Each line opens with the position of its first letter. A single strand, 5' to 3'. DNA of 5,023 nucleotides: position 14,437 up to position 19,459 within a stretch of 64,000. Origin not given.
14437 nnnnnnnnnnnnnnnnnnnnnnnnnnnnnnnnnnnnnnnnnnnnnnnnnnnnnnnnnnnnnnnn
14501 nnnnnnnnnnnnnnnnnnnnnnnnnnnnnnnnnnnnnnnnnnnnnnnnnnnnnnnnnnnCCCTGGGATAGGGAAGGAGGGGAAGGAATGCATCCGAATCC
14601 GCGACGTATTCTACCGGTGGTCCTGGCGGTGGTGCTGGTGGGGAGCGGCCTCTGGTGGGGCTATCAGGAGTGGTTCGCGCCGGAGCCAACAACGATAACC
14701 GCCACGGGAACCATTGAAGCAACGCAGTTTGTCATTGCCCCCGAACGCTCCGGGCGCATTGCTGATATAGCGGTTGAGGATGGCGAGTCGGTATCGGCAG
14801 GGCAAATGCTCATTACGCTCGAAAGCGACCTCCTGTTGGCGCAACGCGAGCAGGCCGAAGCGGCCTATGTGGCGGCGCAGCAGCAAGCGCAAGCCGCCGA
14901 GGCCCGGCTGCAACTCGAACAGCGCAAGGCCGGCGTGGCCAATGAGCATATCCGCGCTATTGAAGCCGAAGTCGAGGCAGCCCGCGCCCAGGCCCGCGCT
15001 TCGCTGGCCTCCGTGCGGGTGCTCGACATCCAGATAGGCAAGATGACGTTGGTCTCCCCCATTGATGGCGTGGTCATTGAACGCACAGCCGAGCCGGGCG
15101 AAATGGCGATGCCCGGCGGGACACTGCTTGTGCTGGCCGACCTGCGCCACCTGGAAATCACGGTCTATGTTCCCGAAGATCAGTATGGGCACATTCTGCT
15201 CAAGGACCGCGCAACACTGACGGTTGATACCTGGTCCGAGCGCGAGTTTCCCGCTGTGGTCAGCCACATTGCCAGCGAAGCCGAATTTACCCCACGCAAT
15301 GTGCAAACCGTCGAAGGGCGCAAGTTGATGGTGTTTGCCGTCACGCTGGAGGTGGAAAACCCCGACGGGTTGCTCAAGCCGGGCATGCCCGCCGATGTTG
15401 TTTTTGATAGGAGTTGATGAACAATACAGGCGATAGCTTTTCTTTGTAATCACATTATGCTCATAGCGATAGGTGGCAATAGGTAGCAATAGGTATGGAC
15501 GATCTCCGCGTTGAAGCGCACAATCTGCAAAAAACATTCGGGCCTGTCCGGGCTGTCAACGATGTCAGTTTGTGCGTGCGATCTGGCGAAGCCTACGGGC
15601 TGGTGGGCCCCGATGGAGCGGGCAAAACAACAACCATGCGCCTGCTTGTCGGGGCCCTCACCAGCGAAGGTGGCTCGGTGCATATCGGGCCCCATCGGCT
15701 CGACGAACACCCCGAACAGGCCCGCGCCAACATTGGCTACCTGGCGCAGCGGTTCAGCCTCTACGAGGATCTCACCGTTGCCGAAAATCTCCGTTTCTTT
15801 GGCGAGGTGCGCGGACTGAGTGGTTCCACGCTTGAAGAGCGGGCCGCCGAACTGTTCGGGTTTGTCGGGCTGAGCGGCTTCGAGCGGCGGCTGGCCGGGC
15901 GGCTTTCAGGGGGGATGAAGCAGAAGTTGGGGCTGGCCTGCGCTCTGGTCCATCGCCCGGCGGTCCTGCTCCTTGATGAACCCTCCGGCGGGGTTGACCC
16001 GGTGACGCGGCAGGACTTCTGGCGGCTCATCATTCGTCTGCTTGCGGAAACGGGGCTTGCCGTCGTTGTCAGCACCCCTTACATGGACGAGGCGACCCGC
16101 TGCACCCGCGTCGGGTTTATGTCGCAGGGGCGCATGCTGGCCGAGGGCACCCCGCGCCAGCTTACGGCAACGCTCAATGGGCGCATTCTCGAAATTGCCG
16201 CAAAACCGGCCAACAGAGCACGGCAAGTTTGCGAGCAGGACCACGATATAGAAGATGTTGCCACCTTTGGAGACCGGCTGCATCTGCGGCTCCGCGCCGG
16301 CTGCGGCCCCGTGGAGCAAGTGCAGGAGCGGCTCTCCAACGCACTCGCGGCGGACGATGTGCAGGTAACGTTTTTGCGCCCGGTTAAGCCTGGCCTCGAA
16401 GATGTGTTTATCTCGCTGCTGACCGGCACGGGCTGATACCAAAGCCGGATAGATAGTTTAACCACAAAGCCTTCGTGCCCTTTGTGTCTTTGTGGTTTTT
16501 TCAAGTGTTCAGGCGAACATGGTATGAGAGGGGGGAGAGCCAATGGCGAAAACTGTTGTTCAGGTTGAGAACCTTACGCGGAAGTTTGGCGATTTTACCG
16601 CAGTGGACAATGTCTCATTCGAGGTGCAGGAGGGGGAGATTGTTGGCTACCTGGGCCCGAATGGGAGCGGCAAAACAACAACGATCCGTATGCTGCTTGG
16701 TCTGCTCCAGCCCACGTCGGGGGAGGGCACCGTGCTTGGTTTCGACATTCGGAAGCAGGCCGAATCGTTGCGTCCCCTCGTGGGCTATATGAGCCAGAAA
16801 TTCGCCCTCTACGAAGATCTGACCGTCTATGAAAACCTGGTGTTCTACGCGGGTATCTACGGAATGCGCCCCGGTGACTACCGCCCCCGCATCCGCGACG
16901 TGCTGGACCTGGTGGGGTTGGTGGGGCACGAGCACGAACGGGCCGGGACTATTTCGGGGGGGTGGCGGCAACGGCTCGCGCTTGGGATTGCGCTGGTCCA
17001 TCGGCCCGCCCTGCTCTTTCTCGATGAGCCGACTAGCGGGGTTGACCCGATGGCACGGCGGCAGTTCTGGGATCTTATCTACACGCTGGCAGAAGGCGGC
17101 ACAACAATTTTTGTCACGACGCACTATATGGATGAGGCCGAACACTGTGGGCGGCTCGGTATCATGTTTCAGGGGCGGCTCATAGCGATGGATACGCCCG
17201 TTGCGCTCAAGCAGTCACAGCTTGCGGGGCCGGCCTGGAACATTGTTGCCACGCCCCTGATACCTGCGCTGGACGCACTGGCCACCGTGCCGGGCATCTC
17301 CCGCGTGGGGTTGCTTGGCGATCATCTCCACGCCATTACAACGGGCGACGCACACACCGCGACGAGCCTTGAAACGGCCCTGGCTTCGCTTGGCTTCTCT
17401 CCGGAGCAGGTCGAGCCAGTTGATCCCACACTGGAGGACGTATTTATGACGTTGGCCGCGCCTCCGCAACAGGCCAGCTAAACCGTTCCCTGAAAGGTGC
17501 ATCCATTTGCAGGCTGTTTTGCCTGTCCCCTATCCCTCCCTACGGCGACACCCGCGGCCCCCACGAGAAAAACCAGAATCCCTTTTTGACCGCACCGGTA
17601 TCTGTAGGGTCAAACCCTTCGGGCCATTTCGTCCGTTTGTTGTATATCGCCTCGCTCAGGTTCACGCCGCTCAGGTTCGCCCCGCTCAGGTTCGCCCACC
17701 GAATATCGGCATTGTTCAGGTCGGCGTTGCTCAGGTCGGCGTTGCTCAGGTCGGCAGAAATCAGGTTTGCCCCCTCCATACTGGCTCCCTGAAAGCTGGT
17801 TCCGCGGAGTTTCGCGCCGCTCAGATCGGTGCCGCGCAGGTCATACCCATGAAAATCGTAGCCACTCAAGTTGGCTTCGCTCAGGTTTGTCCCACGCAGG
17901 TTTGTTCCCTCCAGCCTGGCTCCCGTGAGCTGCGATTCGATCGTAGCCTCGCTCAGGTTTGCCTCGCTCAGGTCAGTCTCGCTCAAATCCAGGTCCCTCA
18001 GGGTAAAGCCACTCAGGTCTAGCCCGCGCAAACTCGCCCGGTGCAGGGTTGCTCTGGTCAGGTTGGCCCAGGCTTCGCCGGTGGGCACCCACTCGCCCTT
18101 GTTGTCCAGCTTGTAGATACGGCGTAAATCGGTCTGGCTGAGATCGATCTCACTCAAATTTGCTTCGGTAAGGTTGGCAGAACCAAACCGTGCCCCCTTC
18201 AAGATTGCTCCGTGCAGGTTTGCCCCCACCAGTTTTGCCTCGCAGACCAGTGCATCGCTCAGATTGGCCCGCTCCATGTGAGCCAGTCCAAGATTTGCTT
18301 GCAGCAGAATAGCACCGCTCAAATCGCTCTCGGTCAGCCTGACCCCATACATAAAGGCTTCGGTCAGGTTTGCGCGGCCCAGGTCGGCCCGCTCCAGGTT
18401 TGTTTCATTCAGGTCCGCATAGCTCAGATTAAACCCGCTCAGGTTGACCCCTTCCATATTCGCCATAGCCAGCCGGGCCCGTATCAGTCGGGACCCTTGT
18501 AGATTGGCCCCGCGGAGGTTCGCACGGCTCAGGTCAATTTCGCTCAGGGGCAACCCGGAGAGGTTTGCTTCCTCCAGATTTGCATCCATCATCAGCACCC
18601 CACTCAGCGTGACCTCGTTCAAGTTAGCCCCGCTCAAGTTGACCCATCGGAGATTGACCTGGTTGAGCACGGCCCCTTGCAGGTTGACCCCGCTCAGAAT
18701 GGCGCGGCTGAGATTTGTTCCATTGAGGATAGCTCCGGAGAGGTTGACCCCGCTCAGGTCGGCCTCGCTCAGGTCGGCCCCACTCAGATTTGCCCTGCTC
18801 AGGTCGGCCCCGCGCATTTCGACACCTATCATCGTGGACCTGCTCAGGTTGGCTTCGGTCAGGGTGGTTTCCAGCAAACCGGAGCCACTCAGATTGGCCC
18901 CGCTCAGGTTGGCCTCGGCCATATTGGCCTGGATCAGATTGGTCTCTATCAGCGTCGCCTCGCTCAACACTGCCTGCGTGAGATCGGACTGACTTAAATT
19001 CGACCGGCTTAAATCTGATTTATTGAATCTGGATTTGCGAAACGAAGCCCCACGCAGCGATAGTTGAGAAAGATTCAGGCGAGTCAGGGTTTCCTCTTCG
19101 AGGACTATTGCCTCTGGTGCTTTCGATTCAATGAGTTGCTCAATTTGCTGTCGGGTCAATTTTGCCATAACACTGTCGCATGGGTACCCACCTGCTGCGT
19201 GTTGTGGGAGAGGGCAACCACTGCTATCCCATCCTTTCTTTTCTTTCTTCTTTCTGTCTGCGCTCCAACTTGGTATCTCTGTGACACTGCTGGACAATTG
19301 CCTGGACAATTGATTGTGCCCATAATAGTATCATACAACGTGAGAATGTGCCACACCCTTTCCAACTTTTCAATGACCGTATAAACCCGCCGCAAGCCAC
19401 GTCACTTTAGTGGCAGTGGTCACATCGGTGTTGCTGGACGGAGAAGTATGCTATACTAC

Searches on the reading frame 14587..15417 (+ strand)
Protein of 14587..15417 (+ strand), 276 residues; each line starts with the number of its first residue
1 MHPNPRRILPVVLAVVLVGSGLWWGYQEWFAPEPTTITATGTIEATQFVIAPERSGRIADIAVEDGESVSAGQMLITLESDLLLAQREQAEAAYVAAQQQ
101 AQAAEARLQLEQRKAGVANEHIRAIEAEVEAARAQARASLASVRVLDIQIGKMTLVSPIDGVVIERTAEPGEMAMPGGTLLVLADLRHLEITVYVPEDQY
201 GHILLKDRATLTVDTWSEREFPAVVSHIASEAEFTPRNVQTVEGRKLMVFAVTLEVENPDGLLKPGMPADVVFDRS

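Call 8: search_protein_families(library=pfam, proteins=[window:14587-15417:+], max_evalue=0.01)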
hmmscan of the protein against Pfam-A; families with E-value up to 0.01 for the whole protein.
window:14587-15417:+ (276 aa): 5 families
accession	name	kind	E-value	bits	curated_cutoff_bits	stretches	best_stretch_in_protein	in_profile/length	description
PF16576.10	HlyD_D23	-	7.3e-23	81.4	30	1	36-268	5-213/214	Barrel-sandwich domain of CusB or HlyD membrane-fusion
PF13437.12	HlyD_3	-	1.9e-16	61.2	22.2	1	154-266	1-106/106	HlyD family secretion protein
PF00364.28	Biotin_lipoyl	-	8.6e-05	22.7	22.1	1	53-78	48-73/73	Biotin-requiring enzyme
PF13533.13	Biotin_lipoyl_2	-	0.00043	20.5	29.8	1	50-79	3-32/32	Biotin-lipoyl like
PF02501.22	T2SSI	-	0.0068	16.9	25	0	87-145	20-77/80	Type II secretion system (T2SS), protein I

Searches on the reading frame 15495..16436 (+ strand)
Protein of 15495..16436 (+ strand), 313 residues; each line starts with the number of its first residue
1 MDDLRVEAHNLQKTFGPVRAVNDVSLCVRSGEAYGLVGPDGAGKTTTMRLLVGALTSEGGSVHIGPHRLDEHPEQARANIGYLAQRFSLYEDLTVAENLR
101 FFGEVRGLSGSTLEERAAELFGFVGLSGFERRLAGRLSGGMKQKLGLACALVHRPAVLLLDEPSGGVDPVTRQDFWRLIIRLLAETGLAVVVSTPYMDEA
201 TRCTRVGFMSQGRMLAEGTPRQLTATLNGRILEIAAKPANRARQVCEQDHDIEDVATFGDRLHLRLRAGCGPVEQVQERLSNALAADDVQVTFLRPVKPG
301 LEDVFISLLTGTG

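Call 8: search_protein_families(library=pfam, proteins=[window:15495-16436:+], max_evalue=0.01)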
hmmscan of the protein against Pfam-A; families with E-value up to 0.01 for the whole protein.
window:15495-16436:+ (313 aa): 7 families
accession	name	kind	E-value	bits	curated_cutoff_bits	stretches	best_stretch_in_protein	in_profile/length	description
PF00005.33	ABC_tran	-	1.2e-30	107.3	25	1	21-164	1-136/137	ABC transporter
PF13304.12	AAA_21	-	1.6e-07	32.1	27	1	134-194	235-297/304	AAA domain, putative AbiEii toxin, Type IV TA system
PF13604.12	AAA_30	-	0.00022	21.4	27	1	32-63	19-50/191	AAA domain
PF13732.12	DrrA1-3_C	-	0.00054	21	27.4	1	218-307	1-79/81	ATP-binding protein DrrA1-3-like, C-terminal domain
PF13401.12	AAA_22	-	0.00061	20.5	27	1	36-191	10-119/130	AAA domain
PF06414.18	Zeta_toxin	-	0.003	17.5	22.3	1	36-69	21-54/199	Zeta toxin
PF13191.12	AAA_16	-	0.0083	17.1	32.6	0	32-162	25-140/167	AAA ATPase domain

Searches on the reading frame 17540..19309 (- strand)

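Call 78: search_protein_families(library=ncbifam, proteins=[window:17540-19309:-], max_evalue=1)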
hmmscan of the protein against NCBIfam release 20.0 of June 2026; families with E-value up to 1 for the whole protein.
window:17540-19309:- (589 aa): 20 families
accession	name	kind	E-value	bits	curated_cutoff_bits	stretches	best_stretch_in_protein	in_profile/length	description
NF052603.1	penta_Alr5209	equivalog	6.7e-108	354.8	125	11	478-572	17-111/113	Alr5209 family pentapeptide repeat protein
NF047416.1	penta_HetL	equivalog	1.8e-77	259.7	260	5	67-182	17-127/218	heterocyst differentiation pentapeptide repeat protein HetL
NF011744.0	PRK15197.1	equivalog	8.7e-63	212.2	274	6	250-343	166-259/291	SPI-2 type III secretion system effector PipB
NF011743.0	PRK15196.1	equivalog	1.8e-53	181.6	354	4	185-306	154-275/350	type III secretion system effector PipB2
NF033086.2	penta_rpt_Qnr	equivalog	1.3e-37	129.6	240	4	242-437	4-193/211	Qnr family pentapeptide repeat protein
NF000349.1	mfpA_AE000516.2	equivalog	5.6e-35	120.8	360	6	68-192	27-151/183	pentapeptide repeat protein MfpA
NF012152.0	penta_rpt_QnrC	exception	1.4e-34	120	500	5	179-332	12-161/221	QnrC family quinolone resistance pentapeptide repeat protein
NF000071.4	penta_rpt_QnrA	exception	1.4e-34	119.7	450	5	80-190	89-199/218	QnrA family quinolone resistance pentapeptide repeat protein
NF000056.3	penta_rpt_QnrS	exception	2.2e-32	112.5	460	4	244-436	12-198/218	QnrS family quinolone resistance pentapeptide repeat protein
NF038182.1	penta_rpt_SmQnr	exception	5.8e-32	111.2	460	5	418-547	58-198/215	SmQnr family pentapeptide repeat protein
NF012151.0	penta_rpt_QnrAS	exception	3.1e-29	102.6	490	4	73-261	6-195/218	QnrAS family quinolone resistance pentapeptide repeat protein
NF000421.1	penta_rpt_QnrVC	exception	9.4e-29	100.9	460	5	79-190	88-199/218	QnrVC family quinolone resistance pentapeptide repeat protein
NF000420.1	penta_rpt_QnrB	exception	6.5e-26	91.6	460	6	150-343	15-211/214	QnrB family quinolone resistance pentapeptide repeat protein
NF011904.1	PRK15377.1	subfamily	1.1e-23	83.5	500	4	454-544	8-100/606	type III secretion system effector HECT-type E3 ubiquitin transferase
NF000139.2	penta_rpt_QnrD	exception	1.5e-23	83.9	425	4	125-214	111-200/214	QnrD family quinolone resistance pentapeptide repeat protein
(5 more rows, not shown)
